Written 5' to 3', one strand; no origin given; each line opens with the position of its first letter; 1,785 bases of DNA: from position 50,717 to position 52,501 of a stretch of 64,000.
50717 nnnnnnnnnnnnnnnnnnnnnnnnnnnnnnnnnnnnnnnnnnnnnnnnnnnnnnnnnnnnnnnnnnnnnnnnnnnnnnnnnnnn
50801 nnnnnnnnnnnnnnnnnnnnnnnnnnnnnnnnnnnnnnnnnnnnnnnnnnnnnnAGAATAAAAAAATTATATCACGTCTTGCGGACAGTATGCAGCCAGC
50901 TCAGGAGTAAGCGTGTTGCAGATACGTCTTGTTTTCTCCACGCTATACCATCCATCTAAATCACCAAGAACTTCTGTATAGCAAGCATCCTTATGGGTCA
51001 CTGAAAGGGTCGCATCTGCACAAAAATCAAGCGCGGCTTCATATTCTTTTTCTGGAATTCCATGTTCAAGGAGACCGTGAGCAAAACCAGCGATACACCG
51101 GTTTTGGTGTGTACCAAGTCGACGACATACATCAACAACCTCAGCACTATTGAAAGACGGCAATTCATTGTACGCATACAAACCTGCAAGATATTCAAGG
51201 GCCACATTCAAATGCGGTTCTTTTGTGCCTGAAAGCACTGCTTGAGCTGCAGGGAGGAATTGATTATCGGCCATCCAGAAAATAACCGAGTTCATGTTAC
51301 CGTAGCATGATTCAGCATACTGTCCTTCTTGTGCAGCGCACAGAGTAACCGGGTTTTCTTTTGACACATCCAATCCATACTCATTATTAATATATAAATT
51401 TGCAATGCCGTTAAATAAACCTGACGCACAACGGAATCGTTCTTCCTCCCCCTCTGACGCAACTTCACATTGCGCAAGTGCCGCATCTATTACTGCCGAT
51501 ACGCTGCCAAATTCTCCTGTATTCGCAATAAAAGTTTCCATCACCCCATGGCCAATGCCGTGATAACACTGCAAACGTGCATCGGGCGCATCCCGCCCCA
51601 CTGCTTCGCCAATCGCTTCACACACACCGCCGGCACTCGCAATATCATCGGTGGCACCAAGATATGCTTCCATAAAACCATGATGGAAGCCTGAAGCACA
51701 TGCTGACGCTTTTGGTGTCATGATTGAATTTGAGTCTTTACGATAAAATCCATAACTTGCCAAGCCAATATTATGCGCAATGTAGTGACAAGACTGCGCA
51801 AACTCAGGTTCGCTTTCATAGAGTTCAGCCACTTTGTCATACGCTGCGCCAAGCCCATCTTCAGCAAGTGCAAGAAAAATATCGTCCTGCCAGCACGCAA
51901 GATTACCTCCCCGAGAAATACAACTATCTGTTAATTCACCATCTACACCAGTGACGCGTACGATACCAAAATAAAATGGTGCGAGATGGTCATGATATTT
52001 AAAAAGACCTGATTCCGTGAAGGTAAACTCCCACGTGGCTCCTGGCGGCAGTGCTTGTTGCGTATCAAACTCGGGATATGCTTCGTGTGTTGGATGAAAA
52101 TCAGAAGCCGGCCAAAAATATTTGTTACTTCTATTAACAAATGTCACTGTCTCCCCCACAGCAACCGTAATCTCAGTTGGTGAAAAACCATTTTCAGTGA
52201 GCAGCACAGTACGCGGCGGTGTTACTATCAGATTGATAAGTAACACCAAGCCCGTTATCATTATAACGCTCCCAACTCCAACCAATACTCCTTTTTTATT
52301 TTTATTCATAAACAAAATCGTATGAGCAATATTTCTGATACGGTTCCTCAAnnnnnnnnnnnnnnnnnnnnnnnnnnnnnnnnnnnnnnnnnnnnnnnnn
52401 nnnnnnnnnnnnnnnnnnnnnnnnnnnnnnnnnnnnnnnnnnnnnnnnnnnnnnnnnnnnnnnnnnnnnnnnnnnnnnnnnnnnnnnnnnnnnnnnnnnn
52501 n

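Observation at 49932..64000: Tandem array of at least 11 paralogous genes for membrane-anchored Cys/His-rich helical-repeat proteins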

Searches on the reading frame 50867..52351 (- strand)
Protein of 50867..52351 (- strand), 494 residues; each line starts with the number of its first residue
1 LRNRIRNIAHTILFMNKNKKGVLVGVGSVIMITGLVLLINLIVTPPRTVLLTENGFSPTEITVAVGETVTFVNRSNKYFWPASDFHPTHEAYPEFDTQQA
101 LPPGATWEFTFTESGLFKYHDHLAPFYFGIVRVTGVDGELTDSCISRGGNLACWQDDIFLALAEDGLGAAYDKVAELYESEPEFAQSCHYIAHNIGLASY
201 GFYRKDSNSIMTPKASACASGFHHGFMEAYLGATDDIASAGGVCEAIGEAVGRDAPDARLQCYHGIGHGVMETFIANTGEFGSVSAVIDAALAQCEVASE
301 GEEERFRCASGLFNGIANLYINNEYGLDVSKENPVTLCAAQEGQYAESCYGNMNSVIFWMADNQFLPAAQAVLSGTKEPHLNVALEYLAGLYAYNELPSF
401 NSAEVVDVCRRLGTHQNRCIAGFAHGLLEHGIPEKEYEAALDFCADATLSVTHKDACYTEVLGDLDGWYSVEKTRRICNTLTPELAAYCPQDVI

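Call 3: search_protein_families(library=pfam, proteins=[window:50867-52351:-], max_evalue=1)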
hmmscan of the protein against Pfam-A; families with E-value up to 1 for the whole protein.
window:50867-52351:- (494 aa): 4 families
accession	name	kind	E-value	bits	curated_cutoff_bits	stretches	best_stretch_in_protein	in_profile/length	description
PF13473.12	Cupredoxin_1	-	0.0047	17.4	27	1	48-125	24-96/104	Cupredoxin-like domain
PF00127.26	Copper-bind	-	0.12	13.2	21.2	1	56-120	14-83/99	Copper binding proteins, plastocyanin/azurin family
PF14604.12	SH3_9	-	0.13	12.6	30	0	57-83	9-35/49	Variant SH3 domain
PF20082.4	DUF6476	-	0.36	11.2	24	1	23-76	12-62/91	Family of unknown function (DUF6476)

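Call 8: search_solved_structures(query=A1, max_evalue=10)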
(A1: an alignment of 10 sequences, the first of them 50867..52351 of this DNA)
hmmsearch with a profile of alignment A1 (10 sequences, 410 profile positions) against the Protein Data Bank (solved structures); distinct sequences matched with E-value up to 10: 4.
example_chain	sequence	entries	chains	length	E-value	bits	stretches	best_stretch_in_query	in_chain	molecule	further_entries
8je0_A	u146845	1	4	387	0.54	12.3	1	178-208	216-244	Amidase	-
2ahq_A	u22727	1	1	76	0.54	12.3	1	48-101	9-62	RNA polymerase sigma factor RpoN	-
7bb5_A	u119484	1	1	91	0.64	12.1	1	199-247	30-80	AcrIF9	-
1ddb_A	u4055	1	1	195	1.5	10.9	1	64-144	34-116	PROTEIN (BID)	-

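Call 9: search_protein_families(library=ncbifam, proteins=[window:50867-52351:-], max_evalue=1)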
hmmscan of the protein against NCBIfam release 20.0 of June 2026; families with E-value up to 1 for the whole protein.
window:50867-52351:- (494 aa): 2 families
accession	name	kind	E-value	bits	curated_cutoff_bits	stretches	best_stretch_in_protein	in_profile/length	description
TIGR02656.1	cyanin_plasto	equivalog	0.034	14.6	87.85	1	55-120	13-83/99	plastocyanin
TIGR02657.1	amicyanin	equivalog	0.1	13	110.2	1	56-132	8-81/83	amicyanin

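Call 10: find_homologous_proteins(query=A1, max_evalue=0.001)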
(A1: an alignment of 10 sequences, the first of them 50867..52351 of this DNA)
Query A1 (10 sequences) (494 aa, profile of the alignment): 77 proteins with E <= 0.001 among 8000 candidates.
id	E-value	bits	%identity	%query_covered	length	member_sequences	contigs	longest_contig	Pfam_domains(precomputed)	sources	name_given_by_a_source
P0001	9.5e-124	432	100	97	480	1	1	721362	-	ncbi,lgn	ncbi:MAG: hypothetical protein ACJKTH_03825 [Patescibacteria group bacterium UBA2163]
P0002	1.4e-94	335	59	96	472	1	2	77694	-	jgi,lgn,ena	-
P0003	3.4e-92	328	59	97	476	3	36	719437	-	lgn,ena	-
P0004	1.2e-91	326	62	93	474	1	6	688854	PF13473.13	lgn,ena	-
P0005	2.1e-89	318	61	94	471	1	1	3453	-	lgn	-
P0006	7.0e-89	317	53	96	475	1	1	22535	-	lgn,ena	-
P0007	2.9e-88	315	42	93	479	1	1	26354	PF13473.13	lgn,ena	-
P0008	5.6e-88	314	52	95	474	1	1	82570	PF13473.13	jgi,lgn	-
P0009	9.1e-88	313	45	91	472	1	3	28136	-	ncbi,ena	-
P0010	1.4e-87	312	51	96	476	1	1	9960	PF13473.13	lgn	-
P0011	8.2e-87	310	52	90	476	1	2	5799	PF13473.13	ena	-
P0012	2.2e-86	308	23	68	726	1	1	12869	-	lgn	-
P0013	2.7e-86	308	52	94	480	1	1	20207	-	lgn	-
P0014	2.9e-86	308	45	86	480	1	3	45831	-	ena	-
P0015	7.1e-86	307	53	91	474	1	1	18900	PF13473.13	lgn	-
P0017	2.9e-85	305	47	97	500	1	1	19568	PF13473.13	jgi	-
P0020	1.6e-84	302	51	93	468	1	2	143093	PF13473.13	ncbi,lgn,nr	ncbi:cupredoxin domain-containing protein [Patescibacteria group bacterium]|nr:cupredoxin domain-con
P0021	1.8e-84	302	52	91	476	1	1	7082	PF13473.13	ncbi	-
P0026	6.3e-82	294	50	97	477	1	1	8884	PF13473.13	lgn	-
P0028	1.9e-81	292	52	91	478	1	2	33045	PF13473.13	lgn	-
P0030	9.5e-81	290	55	98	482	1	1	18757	PF13473.13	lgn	-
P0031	1.6e-80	289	50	96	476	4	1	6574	PF13473.13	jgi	jgi:hypothetical protein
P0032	2.1e-80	289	44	98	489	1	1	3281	PF13473.13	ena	-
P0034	5.4e-80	287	49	94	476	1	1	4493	PF13473.13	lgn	-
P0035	7.9e-80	287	49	96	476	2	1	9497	PF13473.13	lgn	-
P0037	1.4e-79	286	53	91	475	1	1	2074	PF13473.13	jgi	jgi:hypothetical protein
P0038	1.8e-79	286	47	96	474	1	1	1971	PF13473.13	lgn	-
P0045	8.1e-77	277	47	91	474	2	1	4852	PF13473.13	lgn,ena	-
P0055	8.6e-73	264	47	87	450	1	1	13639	PF13473.13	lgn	-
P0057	1.2e-69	253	47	91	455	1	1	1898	PF13473.13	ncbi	-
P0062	3.1e-64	236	38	91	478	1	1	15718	PF13473.13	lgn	-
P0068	2.1e-56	210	52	69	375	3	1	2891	PF13473.13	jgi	jgi:plastocyanin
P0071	1.6e-43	167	24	63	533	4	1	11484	-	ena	-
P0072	3.0e-43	166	28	84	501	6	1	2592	PF13473.13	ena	-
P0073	3.6e-42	163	27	84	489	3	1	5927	PF13473.13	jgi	jgi:plastocyanin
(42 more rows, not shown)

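Call 22: predict_structure(alignment_id=A3)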
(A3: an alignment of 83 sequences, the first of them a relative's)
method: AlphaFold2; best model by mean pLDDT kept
length: 480 residues; sequences in the alignment: 83
mean_pLDDT: 94.7   pTM: 0.91
mean pLDDT of the five models: 94.7, 94.0, 93.4, 93.4, 93.0
residues with pLDDT >= 90: 418; 70-90: 56; 50-70: 6; < 50: 0
segments of 3 or more residues with pLDDT < 50: none
pLDDT, mean of each block of 10 residues (from residue 1): 76 95 85 94 95 96 89 75 90 96 91 93 93 92 95 97 97 96 96 97 98 96 98 98 98 95 90 96 97 98 95 94 93 97 98 98 95 98 96 98 98 96 98 98 98 97 98 93
secondary structure, 60 per line:
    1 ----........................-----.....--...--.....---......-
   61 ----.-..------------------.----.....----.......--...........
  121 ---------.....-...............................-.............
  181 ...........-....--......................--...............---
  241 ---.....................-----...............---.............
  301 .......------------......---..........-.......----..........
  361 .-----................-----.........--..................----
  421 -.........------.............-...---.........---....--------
elements in order: H5-28 E34-38 E41-43 E46-50 E54-59 E92-96 E101-107 E110-120 H130-134 H136-166 H168-191 H193-196 H199-220 H223-237 H244-264 H270-284 H288-307 H320-325 H329-338 H340-346 H351-361 H367-382 H388-396 H399-416 H422-430 H437-449 H457-465 H469-472

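Call 28: find_related_loci(query=A3, collection=genome_contigs, flank=10000)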
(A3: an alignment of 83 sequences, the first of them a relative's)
Query A3 (480 aa) in genome_contigs; peptide patterns used: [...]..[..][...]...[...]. (x = any residue, [..] = any of these).
219 stretches matched a pattern; 131 encode a relative of the query (tblastn E <= 1e-3); the best 80 are kept; 70 distinct loci.
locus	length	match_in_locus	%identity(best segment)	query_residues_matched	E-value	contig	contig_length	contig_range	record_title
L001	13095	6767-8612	50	1-477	1e-163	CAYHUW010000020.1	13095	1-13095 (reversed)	MAG TPA_asm: uncultured Candidatus Saccharibacteria bacterium isolate ERP119705_co17_1001 genome assembly, contig: NODE_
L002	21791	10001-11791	51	15-475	2e-159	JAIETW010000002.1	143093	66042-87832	MAG: Patescibacteria group bacterium isolate time.spades.CONCOCT.2.5kb_081 c_000000000002, whole genome shotgun sequence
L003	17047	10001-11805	49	23-477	9e-157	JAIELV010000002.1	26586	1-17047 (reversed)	MAG: Patescibacteria group bacterium isolate co.spades.CONCOCT.1kb_121 c_000000000130, whole genome shotgun sequence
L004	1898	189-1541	47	1-451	1e-146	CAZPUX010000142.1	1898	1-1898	MAG TPA_asm: uncultured Candidatus Saccharibacteria bacterium isolate SRP193066_co2_430 genome assembly, contig: NODE_43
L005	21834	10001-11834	43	1-475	8e-135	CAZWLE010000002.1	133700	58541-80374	MAG TPA_asm: uncultured Candidatus Saccharibacteria bacterium isolate SRP292972_co3_120 genome assembly, contig: NODE_16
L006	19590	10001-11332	46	35-477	8e-132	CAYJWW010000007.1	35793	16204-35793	MAG TPA_asm: uncultured Candidatus Saccharibacteria bacterium isolate ERP125453_co1_514 genome assembly, contig: NODE_93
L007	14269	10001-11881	42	3-475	3e-131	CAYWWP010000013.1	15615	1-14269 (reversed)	MAG TPA_asm: uncultured Candidatus Saccharibacteria bacterium isolate SRP135725_co1_119 genome assembly, contig: NODE_49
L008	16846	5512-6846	43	35-475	4e-125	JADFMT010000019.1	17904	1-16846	MAG: Patescibacteria group bacterium isolate B5T1B11 B5T1B11_NODE475, whole genome shotgun sequence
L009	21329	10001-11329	44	35-475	1e-121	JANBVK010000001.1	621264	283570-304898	MAG: Patescibacteria group bacterium isolate AMOR_Bin_147 NODE_1_length_621264_cov_13.613588, whole genome shotgun seque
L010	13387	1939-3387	41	6-475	6e-121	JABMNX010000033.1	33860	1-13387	MAG: Candidatus Kaiserbacteria bacterium isolate bin.102 k141_5050049, whole genome shotgun sequence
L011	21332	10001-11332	42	33-477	6e-121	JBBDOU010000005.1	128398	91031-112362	MAG: Candidatus Paceibacterota bacterium isolate LejiaB_42_15 Lejia_B_176_length_128398_cov_9, whole genome shotgun sequ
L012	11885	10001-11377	40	16-467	5e-118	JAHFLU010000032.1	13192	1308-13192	MAG: bacterium isolate nzgw440 NODE_3073_length_13193_cov_4.886857, whole genome shotgun sequence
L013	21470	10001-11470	39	1-477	4e-115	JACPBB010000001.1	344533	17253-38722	MAG: Parcubacteria group bacterium isolate NC_groundwater_246_Ag_S-0.2um_42_13 S5_GD2017_2_S2_scaffold_4, whole genome s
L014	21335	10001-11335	41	35-479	7e-115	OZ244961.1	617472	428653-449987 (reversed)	MAG: Candidatus Paceibacterota bacterium isolate 63aa3da3-3836-4a92-b552-87f0a2bd5cc7 genome assembly, chromosome: 1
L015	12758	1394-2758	41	15-464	5e-114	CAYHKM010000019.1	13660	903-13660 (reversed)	MAG TPA_asm: uncultured Candidatus Saccharibacteria bacterium isolate ERP119705_co13_646 genome assembly, contig: NODE_5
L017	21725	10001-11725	47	35-475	3e-142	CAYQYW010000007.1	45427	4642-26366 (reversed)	MAG TPA_asm: uncultured Candidatus Saccharibacteria bacterium isolate SRP215229_co1_7 genome assembly, contig: NODE_411_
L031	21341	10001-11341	36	33-475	1e-83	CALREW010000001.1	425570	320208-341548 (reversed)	MAG: Candidatus Nomurabacteria bacterium isolate Ike-100m-41 genome assembly, contig: Ike-100-c2, whole genome shotgun s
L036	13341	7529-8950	42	5-475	2e-120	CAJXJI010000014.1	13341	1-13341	TPA_asm: uncultured bacterium isolate SRR5494785_bin.37_MetaBAT_v2.12.1_MAG genome assembly, contig: NODE_1982_length_13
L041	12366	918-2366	34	4-475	4e-84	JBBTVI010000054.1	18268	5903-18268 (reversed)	MAG: Patescibacteria group bacterium isolate H51-bin228_1 H51_bin228_1_000000000054, whole genome shotgun sequence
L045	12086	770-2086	32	31-463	7e-74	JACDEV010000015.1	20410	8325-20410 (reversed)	MAG: Patescibacteria group bacterium isolate MGR_bin369 SD2903_NODE_323_length_20410_cov_1.501208, whole genome shotgun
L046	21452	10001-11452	33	4-475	1e-77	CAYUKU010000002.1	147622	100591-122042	MAG TPA_asm: uncultured Gammaproteobacteria bacterium isolate binchicken_co58_53 genome assembly, contig: NODE_87_length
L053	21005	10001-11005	37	136-475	4e-71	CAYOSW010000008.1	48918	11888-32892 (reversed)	MAG TPA_asm: uncultured Gammaproteobacteria bacterium isolate binchicken_co105_397 genome assembly, contig: NODE_806_len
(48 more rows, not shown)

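Call 59: find_encoding_contigs(protein=P0071, flank=10000, max_places=4)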
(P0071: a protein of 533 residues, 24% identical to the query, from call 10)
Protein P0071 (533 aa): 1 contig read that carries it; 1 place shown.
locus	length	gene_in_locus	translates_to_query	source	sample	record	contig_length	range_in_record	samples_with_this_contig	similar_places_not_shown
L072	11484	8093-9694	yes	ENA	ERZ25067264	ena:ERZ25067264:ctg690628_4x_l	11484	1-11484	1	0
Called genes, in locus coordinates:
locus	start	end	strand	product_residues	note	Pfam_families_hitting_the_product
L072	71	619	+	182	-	-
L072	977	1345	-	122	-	PF07969:Amidohydro_3 (weak)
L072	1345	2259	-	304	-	PF07969:Amidohydro_3 (weak)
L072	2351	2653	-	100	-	-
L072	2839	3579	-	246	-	PF03544:TonB_C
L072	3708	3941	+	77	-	-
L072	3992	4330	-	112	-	PF13744:HTH_37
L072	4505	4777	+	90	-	PF14452:Multi_ubiq (weak)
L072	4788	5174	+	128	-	-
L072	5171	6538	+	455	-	PF00899:ThiF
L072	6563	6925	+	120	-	-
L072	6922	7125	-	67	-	-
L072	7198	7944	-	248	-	-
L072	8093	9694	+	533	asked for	-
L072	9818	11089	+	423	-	PF00144:Beta-lactamase, PF11954:DUF3471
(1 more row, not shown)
